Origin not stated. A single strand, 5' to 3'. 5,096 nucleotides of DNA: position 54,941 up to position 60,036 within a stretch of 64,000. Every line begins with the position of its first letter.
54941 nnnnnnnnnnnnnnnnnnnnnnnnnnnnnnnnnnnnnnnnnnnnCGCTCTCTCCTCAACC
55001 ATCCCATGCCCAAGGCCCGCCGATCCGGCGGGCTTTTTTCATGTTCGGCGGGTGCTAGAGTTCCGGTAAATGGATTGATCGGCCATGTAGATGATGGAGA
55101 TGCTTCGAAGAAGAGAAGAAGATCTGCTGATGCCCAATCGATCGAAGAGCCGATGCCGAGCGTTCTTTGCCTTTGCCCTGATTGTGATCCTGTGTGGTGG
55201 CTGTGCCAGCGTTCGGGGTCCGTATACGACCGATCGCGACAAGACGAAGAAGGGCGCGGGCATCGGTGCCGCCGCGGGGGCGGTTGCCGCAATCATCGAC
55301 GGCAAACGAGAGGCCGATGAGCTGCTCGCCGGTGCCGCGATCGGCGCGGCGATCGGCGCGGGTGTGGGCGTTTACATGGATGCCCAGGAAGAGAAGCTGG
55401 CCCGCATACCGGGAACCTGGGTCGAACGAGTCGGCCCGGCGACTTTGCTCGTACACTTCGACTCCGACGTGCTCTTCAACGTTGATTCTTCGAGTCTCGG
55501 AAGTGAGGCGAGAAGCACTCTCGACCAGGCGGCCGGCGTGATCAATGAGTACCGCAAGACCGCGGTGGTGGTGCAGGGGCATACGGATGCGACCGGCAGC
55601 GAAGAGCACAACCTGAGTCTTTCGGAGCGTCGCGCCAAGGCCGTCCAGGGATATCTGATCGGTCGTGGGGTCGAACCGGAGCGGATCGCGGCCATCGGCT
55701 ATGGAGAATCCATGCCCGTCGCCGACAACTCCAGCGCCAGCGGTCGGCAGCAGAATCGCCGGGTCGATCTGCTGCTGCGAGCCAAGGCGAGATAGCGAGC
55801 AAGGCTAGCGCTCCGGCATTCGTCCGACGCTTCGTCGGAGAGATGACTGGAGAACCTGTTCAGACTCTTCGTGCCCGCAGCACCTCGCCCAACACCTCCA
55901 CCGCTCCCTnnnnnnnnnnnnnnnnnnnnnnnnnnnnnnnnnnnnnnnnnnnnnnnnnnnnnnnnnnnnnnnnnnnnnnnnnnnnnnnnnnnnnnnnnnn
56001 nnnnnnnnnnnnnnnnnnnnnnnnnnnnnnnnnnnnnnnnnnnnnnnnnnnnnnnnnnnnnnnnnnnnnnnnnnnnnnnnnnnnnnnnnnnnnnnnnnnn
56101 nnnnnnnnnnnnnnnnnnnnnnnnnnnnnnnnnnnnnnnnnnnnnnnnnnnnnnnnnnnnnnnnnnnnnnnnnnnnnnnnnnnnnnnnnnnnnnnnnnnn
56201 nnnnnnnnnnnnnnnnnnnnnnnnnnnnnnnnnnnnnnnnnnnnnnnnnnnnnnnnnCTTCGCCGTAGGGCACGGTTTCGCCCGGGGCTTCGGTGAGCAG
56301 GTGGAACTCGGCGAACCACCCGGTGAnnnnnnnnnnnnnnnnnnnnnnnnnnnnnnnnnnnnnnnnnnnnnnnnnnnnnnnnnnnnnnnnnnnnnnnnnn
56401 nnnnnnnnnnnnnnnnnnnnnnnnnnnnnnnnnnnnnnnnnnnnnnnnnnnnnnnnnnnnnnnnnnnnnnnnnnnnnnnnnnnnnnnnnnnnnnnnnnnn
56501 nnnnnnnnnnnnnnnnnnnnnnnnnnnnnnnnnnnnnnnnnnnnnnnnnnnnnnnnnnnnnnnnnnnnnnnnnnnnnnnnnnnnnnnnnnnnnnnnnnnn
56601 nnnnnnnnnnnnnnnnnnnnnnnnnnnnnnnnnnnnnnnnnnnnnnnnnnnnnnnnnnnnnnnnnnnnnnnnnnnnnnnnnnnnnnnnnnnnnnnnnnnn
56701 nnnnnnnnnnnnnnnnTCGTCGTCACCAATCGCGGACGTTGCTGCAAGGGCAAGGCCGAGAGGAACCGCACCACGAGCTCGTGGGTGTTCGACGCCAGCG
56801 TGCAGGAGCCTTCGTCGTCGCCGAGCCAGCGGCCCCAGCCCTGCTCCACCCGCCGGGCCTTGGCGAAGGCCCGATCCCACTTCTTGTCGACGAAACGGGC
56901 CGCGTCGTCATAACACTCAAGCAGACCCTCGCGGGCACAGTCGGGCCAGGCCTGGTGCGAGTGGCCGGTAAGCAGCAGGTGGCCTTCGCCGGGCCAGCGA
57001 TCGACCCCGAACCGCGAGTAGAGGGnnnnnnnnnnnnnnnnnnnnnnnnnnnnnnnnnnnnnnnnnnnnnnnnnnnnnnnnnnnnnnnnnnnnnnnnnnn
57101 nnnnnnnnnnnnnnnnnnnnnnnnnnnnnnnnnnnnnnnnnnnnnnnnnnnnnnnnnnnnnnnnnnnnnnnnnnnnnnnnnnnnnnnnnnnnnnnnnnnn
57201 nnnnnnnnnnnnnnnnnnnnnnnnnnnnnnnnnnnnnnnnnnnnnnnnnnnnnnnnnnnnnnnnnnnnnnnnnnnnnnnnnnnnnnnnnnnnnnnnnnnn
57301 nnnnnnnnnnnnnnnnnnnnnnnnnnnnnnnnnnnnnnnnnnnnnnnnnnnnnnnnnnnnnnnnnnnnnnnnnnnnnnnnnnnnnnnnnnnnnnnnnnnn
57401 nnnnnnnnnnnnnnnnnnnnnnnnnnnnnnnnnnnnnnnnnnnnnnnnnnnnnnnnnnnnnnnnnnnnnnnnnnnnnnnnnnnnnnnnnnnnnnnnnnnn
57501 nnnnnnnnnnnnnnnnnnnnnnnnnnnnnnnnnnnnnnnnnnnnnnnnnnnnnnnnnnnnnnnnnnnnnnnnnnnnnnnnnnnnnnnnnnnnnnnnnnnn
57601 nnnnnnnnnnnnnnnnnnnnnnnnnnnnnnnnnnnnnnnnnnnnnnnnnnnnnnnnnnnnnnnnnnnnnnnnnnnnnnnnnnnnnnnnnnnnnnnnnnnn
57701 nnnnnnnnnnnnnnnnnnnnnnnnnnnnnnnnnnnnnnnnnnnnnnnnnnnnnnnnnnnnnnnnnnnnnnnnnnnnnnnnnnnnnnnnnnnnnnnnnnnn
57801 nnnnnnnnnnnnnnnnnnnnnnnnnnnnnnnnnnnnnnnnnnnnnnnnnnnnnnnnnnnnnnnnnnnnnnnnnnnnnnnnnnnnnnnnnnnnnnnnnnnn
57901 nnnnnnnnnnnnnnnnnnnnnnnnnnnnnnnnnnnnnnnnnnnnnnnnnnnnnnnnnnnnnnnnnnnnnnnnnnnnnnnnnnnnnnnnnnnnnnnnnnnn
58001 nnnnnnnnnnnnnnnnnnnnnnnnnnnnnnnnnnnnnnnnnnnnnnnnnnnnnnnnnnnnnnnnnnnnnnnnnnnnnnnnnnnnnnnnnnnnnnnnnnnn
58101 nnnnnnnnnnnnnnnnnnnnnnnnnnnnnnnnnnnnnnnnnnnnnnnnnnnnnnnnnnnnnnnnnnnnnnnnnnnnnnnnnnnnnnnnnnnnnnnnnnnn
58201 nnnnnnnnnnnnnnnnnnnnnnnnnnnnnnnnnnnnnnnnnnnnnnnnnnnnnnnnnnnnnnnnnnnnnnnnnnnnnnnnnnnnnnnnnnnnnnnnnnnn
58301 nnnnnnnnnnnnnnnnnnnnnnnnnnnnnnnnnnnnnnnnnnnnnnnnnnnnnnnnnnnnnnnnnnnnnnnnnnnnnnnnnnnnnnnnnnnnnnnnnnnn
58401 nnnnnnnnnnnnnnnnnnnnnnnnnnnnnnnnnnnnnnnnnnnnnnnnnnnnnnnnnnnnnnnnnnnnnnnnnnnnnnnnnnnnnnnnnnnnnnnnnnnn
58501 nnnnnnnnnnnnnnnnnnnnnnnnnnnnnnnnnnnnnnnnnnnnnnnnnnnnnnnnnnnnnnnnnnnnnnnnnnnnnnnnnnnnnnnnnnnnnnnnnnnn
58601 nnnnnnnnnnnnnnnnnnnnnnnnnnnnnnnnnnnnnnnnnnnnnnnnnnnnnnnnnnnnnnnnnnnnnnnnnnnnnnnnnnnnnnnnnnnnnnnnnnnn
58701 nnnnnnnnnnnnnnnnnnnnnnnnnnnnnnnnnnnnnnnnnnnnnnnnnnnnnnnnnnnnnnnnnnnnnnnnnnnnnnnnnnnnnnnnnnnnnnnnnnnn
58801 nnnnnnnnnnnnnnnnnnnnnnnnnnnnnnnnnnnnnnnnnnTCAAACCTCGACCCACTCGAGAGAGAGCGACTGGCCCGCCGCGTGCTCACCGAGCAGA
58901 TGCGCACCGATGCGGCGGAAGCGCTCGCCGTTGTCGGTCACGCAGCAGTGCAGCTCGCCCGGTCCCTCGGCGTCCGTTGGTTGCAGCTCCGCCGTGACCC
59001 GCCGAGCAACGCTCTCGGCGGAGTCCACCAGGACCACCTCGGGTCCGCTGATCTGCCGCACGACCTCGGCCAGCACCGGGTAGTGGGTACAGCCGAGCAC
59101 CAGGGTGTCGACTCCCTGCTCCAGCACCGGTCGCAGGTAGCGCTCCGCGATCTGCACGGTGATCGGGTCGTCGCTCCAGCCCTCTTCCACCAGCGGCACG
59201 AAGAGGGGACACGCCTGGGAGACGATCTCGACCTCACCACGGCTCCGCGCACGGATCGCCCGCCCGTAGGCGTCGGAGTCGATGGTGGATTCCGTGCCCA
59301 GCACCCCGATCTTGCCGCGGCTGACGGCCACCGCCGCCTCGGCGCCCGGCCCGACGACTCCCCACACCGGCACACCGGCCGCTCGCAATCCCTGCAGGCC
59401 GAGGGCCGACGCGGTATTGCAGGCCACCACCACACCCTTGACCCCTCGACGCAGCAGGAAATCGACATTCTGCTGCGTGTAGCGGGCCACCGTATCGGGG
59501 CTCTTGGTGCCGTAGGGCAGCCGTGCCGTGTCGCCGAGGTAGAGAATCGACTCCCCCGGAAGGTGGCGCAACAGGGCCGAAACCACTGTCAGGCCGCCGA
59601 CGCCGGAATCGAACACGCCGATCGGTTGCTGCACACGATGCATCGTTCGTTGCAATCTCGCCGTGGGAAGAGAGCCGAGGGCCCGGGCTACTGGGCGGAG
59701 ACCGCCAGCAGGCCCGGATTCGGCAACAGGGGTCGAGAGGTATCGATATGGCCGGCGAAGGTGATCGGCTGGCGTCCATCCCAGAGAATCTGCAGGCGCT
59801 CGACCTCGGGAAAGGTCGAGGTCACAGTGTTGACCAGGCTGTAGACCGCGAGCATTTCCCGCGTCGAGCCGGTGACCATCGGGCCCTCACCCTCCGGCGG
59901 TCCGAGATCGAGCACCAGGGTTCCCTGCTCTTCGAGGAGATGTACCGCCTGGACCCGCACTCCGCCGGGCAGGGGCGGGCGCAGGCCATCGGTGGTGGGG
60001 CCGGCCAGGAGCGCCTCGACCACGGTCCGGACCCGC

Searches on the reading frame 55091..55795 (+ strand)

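Call 72: search_protein_families(library=pfam, proteins=[window:55091-55795:+], max_evalue=0.00001)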
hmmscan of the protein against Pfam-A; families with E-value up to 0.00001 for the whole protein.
window:55091-55795:+ (234 aa): 1 family
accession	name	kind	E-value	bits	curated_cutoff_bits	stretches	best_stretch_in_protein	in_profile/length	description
PF00691.25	OmpA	-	1.6e-23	83.3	27.2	1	128-223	1-98/98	OmpA family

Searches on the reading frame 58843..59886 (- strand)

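Call 72: search_protein_families(library=pfam, proteins=[window:58843-59886:-], max_evalue=0.00001)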
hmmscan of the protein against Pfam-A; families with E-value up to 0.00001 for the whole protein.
window:58843-59886:- (347 aa): 1 family
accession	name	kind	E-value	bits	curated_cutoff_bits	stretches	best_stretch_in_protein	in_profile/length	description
PF01177.27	Asp_Glu_race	-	7.7e-21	75.3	31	1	107-295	22-209/211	Asp/Glu/Hydantoin racemase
